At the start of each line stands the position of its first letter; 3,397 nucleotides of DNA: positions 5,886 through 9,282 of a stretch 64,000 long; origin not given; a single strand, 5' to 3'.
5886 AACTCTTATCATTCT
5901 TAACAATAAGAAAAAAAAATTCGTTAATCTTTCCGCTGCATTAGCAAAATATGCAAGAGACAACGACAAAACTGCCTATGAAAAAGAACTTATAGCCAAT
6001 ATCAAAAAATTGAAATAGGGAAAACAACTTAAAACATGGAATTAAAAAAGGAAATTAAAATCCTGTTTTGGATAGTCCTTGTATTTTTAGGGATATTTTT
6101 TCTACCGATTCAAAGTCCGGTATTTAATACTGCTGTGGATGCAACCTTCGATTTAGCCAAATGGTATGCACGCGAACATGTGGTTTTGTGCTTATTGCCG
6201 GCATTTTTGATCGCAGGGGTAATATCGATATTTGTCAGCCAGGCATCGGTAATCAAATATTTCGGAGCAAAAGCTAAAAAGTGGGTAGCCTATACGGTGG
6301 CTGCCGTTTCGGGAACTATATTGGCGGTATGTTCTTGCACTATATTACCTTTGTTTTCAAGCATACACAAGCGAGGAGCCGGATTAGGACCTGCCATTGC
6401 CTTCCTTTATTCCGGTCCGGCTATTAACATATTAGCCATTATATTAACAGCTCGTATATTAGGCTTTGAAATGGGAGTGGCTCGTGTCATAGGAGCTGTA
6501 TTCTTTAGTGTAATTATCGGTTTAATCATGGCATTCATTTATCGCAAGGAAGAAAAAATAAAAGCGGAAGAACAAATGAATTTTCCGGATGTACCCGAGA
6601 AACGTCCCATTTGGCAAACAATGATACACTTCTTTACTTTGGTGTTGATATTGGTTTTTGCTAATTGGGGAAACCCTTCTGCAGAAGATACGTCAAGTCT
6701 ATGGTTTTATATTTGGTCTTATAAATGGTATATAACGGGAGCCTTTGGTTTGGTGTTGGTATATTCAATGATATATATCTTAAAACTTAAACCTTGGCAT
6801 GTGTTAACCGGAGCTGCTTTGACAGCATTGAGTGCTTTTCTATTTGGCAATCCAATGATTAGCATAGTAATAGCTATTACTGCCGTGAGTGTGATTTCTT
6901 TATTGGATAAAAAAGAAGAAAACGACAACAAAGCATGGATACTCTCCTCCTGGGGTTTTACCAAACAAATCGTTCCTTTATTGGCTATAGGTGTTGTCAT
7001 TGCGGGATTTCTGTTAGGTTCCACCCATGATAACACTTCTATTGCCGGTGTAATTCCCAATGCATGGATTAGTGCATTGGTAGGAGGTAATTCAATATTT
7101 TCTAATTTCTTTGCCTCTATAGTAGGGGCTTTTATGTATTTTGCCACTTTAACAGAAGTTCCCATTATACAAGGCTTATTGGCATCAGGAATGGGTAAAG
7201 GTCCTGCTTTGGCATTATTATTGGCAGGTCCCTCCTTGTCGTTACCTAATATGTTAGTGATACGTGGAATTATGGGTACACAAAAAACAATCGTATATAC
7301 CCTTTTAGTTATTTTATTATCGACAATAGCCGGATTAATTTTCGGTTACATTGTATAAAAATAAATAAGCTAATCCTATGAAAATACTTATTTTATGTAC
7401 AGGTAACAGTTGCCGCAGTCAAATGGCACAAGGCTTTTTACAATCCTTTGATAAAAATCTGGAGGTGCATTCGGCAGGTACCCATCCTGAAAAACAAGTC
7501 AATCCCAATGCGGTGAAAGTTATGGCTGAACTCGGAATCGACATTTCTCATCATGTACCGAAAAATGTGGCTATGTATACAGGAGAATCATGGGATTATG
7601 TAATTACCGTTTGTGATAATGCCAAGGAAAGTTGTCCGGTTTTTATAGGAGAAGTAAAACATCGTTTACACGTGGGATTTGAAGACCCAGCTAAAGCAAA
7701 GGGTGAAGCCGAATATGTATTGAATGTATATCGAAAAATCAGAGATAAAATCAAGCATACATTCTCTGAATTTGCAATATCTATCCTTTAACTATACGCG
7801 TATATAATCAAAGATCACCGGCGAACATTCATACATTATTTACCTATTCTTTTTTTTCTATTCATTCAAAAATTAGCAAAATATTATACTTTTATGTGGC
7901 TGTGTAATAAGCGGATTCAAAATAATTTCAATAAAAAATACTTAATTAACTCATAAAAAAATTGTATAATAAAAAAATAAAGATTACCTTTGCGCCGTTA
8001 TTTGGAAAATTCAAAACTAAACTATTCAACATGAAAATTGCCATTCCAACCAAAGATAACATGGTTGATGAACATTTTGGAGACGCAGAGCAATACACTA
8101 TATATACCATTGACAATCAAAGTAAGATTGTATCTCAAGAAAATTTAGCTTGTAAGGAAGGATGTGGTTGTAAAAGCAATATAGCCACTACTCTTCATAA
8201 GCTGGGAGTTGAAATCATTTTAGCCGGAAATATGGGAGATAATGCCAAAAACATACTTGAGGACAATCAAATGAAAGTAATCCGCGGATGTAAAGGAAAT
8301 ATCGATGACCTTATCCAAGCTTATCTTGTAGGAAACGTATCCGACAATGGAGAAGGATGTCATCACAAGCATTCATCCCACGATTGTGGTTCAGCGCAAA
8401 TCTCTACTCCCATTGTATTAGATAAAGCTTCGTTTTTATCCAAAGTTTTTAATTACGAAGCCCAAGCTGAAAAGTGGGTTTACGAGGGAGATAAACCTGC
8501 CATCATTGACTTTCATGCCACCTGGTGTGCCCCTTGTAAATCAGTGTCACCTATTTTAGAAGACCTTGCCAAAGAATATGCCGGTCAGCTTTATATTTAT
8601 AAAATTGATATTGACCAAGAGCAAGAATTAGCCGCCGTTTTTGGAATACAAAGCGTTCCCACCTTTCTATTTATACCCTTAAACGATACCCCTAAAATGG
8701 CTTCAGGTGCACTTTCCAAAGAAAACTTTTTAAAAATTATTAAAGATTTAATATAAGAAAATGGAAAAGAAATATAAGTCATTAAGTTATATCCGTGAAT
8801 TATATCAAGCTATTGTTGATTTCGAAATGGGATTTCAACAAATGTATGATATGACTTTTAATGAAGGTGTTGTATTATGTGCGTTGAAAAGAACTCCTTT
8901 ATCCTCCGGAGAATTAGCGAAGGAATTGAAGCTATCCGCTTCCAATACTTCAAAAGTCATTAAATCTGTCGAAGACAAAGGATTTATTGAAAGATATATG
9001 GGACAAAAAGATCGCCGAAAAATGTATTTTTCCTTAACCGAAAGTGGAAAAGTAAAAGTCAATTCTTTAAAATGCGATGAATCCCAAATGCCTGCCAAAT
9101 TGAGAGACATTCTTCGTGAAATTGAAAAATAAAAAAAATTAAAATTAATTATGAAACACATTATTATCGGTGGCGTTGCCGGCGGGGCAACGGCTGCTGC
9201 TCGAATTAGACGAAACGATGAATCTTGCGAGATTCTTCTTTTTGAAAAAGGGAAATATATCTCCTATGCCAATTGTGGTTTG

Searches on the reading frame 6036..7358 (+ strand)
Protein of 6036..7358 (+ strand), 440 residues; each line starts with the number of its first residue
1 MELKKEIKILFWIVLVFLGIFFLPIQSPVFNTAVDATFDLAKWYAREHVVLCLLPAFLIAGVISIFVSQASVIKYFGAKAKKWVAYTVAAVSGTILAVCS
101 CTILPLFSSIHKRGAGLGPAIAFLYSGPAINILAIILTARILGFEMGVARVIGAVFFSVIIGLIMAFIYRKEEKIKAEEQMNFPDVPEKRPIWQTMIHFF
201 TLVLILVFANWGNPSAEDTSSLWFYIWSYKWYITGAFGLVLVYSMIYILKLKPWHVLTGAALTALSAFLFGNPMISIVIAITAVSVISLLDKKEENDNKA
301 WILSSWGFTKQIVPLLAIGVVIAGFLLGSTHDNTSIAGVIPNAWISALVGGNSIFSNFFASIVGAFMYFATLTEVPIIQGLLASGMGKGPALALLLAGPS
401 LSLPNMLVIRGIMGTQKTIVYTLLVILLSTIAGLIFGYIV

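Call 3: search_protein_families(library=pfam, proteins=[window:6036-7358:+], max_evalue=0.01)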
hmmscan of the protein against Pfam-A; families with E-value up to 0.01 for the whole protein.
window:6036-7358:+ (440 aa): 1 family
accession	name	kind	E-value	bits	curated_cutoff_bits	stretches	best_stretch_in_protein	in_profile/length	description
PF03773.19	ArsP_1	-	4.9e-69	233.2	32.3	1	44-438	11-294/294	Predicted permease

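Call 5: search_protein_families(library=ncbifam, proteins=[window:6036-7358:+], max_evalue=0.001)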
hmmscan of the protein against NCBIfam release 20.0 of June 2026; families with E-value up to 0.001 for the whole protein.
window:6036-7358:+ (440 aa): 2 families
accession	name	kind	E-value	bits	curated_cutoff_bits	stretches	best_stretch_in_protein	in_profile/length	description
NF040736.1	efflux_SaoE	equivalog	9.3e-33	113.9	325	2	53-182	22-150/352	efflux transporter SaoE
NF033936.1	CuZnOut_SO0444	equivalog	1.6e-31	109.7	300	1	53-439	12-312/351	SO_0444 family Cu/Zn efflux transporter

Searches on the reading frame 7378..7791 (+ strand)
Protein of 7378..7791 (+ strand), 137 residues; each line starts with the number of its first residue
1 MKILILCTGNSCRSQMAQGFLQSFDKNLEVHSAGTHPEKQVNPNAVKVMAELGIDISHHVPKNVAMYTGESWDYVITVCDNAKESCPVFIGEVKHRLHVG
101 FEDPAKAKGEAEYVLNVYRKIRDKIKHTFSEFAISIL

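Call 3: search_protein_families(library=pfam, proteins=[window:7378-7791:+], max_evalue=0.01)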
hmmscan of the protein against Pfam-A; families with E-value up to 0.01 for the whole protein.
window:7378-7791:+ (137 aa): 2 families
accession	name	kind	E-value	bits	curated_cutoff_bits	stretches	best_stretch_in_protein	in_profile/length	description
PF01451.26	LMWPc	-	2.1e-22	80.3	23.2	1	3-127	1-138/144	Low molecular weight phosphotyrosine protein phosphatase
PF19734.4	DUF6224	-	0.0035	18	26.4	1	26-97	70-140/146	Family of unknown function (DUF6224)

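Call 5: search_protein_families(library=ncbifam, proteins=[window:7378-7791:+], max_evalue=0.001)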
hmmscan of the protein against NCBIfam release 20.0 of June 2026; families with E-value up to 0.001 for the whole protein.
window:7378-7791:+ (137 aa): 5 families
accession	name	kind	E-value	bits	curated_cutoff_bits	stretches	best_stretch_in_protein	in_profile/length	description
TIGR02691.1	arsC_pI258_fam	equivalog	8.2e-36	123.1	174.3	1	3-130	1-127/129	arsenate reductase (thioredoxin)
NF010053.0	PRK13530.1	subfamily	7e-31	107.3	215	1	3-133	6-129/133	arsenate reductase (thioredoxin)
TIGR02689.1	ars_reduc_gluta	equivalog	4.9e-20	72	157.6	1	2-129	2-122/126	arsenate reductase, glutathione/glutaredoxin type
NF007520.0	PRK10126.1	equivalog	1.5e-09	38.5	243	1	2-93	4-97/147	low molecular weight protein-tyrosine-phosphatase Wzb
NF008486.0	PRK11391.1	equivalog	5.7e-07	30.1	247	1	3-97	9-105/148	phosphotyrosine-protein phosphatase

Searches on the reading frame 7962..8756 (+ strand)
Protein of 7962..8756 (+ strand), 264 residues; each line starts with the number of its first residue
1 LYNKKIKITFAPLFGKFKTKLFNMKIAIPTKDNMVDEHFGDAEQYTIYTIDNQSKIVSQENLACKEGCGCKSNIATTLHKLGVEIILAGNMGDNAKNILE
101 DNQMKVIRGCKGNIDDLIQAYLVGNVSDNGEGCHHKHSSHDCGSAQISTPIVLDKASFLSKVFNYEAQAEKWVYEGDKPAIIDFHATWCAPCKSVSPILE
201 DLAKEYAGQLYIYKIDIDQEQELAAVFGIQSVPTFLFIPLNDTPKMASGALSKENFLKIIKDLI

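Call 3: search_protein_families(library=pfam, proteins=[window:7962-8756:+], max_evalue=0.01)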
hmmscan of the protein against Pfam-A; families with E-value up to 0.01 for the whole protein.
window:7962-8756:+ (264 aa): 7 families
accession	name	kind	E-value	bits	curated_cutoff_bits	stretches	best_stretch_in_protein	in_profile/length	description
PF00085.26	Thioredoxin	-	3.6e-23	82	23.5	1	170-261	11-102/103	Thioredoxin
PF02579.22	Nitro_FeMo-Co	-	1.1e-21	77.4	26.3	1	32-122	2-93/94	Dinitrogenase iron-molybdenum cofactor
PF13098.12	Thioredoxin_2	-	3.1e-07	31.1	27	1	177-259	5-103/104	Thioredoxin-like domain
PF04756.19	OST3_OST6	-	2.3e-05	24.4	27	1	189-247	46-110/294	OST3 / OST6 family, transporter family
PF13905.12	Thioredoxin_8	-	2.4e-05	25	27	1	178-243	2-68/94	Thioredoxin-like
PF00578.27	AhpC-TSA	-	0.00023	21.5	26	1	174-225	23-75/124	AhpC/TSA family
PF13728.12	TraF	-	0.0012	19.1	23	1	179-255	131-218/224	F plasmid transfer operon protein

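Call 5: search_protein_families(library=ncbifam, proteins=[window:8031-8756:+], max_evalue=0.001)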
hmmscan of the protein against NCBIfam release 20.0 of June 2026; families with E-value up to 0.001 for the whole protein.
window:8031-8756:+ (241 aa): 15 families
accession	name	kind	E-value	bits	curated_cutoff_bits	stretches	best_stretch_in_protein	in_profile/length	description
TIGR01068.1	thioredoxin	equivalog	1.5e-28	98.9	96.8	1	144-239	4-99/101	thioredoxin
NF008229.0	PRK10996.1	equivalog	1.6e-20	73.3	125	1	138-237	36-135/141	thioredoxin TrxC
NF006898.0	PRK09381.1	equivalog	8.7e-19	67.9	138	1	150-233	17-100/109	thioredoxin TrxA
NF041136.1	MrpORP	equivalog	2.7e-18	66.4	450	1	1-102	265-364/365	iron-sulfur cluster carrier protein MrpORP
TIGR01126.1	pdi_dom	equivalog_domain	5.6e-15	55.5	107.2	1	146-239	6-103/105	protein disulfide-isomerase domain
TIGR01130.1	ER_PDI_fam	subfamily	3.5e-11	43.3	344.25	1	147-222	356-431/476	protein disulfide-isomerase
NF047697.1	ThioredTrxAClost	equivalog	4.3e-10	39.7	140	1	147-215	10-78/105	thioredoxin TrxA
NF045694.1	seleno_TsoB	exception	1.4e-08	33.3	805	1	143-216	463-544/572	rhodanese/DsbD fusion-like selenoprotein TsoB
NF002854.0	PRK03147.1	subfamily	1.1e-06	28.6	170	0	155-184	63-92/176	thiol-disulfide oxidoreductase ResA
TIGR00411.1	redox_disulf_1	equivalog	2.3e-06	27.6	92.75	1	161-240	6-81/82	MJ0307 family thioredoxin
TIGR00385.1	dsbE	subfamily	7.3e-06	25.7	123.15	1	150-199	59-105/173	DsbE family thiol:disulfide interchange protein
TIGR01290.1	nifB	equivalog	6.4e-05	21.9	343.65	1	2-89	331-427/441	nitrogenase cofactor biosynthesis protein NifB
NF047696.1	ThlDiSintTplARhiz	equivalog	0.00018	21.4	230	1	156-197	99-141/219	thiol:disulfide interchange protein TlpA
TIGR02663.1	nifX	equivalog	0.00021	21.7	112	1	1-35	1-37/119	nitrogen fixation protein NifX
NF010625.0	PRK14018.1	equivalog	0.00084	18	522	0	119-182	22-84/521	bifunctional peptide-methionine (S)-S-oxide reductase MsrA/peptide-methionine (R)-S-oxide reductase MsrB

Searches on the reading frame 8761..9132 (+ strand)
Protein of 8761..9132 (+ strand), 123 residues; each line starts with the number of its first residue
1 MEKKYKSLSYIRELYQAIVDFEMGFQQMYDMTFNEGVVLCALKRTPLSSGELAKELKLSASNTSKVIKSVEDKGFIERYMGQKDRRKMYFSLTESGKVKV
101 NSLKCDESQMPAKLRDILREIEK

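Call 3: search_protein_families(library=pfam, proteins=[window:8761-9132:+], max_evalue=0.01)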
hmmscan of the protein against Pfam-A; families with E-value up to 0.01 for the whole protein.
window:8761-9132:+ (123 aa): 13 families
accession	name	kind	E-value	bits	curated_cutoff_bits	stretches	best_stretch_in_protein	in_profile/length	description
PF12802.13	MarR_2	-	3.8e-10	40.2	27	1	29-86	1-60/61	MarR family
PF01047.28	MarR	-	8.9e-10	38.8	24.6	1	40-87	10-58/59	MarR family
PF13463.12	HTH_27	-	1.8e-09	38.1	22.2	1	33-96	3-68/68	Winged helix DNA-binding domain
PF22381.2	Staph_reg_Sar_Rot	-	4.3e-09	36.8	27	1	27-102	8-84/85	Transcriptional regulator SarA/Rot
PF13412.12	HTH_24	-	6.8e-05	22.8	21.9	1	47-77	18-48/48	Winged helix-turn-helix DNA-binding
PF01978.25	TrmB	-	9.3e-05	22.6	25.6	1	42-89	18-62/68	Sugar-specific transcriptional regulator TrmB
PF01022.26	HTH_5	-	0.0001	22.6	22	1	38-77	7-46/47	Bacterial regulatory protein, arsR family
PF03501.21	S10_plectin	-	0.00017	22.1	26.9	1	26-114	7-89/93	Plectin/S10 domain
PF13601.12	HTH_34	-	0.00043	20.8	27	1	51-100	19-69/80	Winged helix DNA-binding domain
PF01638.23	HxlR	-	0.0011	19.2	20.8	1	36-97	8-70/91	HxlR-like helix-turn-helix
PF25213.1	HVO_A0261_N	-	0.0013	19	35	1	38-101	16-72/86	HVO_A0261 N-terminal domain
PF14947.12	HTH_45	-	0.0015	18.9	25.5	1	39-104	12-70/77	Winged helix-turn-helix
PF03551.20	PadR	-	0.0016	18.9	27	1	63-100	34-73/75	Transcriptional regulator PadR-like family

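Call 55: search_protein_families(library=ncbifam, proteins=[window:8761-9129:+], max_evalue=0.01)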
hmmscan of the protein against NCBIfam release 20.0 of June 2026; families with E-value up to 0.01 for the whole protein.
window:8761-9129:+ (123 aa): 26 families (the best 25 are shown)
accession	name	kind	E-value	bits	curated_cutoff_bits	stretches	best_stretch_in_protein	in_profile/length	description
NF045593.1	bilirub_TF_BilQ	equivalog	3.1e-08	33.4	125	1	7-103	3-101/135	bilirubin utilization transcriptional regulator BilQ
NF038251.1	AdcR_fam_Zn_TF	equivalog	3.4e-08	33.8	175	1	36-97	39-100/143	zinc-dependent MarR family transcriptional regulator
NF053777.1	Saro0803TransReg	equivalog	1.7e-07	31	200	1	29-102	33-107/140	Saro_0803 family transcriptional regulator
NF008122.0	PRK10870.1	equivalog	7.4e-07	29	157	1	37-118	62-143/176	transcriptional repressor MprA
NF050133.1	TransRegFabT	equivalog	1.1e-06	28.9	200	1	46-98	43-95/138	fatty acid biosynthesis transcriptional regulator FabT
NF053606.1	Sta1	subfamily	1.1e-06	28.6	80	1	23-90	10-80/100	Sta1 family transcriptional regulator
TIGR02337.1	HpaR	equivalog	1.2e-06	28.4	121.2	1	45-114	41-110/130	homoprotocatechuate degradation operon regulator HpaR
NF040939.2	trans_reg_lrs14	equivalog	7.7e-06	25.9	90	1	22-84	10-74/103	Lrs14 family HTH-type transcriptional regulator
NF047395.1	TransRegLtdR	equivalog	8.2e-06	25.6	250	1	19-98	38-117/166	transcriptional regulator LdtR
NF052638.1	TransRegOhrRVib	equivalog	9.4e-06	25.4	200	1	27-112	31-113/141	transcriptional regulator OhrR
TIGR01889.1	Staph_reg_Sar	paralog_domain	1.2e-05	25.6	62.6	1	24-103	16-100/109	staphylococcal accessory regulator family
NF040820.1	trans_reg_LrpA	equivalog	3.8e-05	23.6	250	1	43-105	17-77/141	HTH-type transcriptional regulator LrpA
NF033788.1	HTH_metalloreg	subfamily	4.2e-05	23.3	55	1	38-92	16-68/77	metalloregulator ArsR/SmtB family transcription factor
NF053755.1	MsvR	equivalog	5.3e-05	23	220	1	38-102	18-82/236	transcriptional factor MsvR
NF010762.0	PRK14165.1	equivalog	0.00011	21.6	279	1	44-97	20-70/224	winged helix-turn-helix domain-containing protein/riboflavin kinase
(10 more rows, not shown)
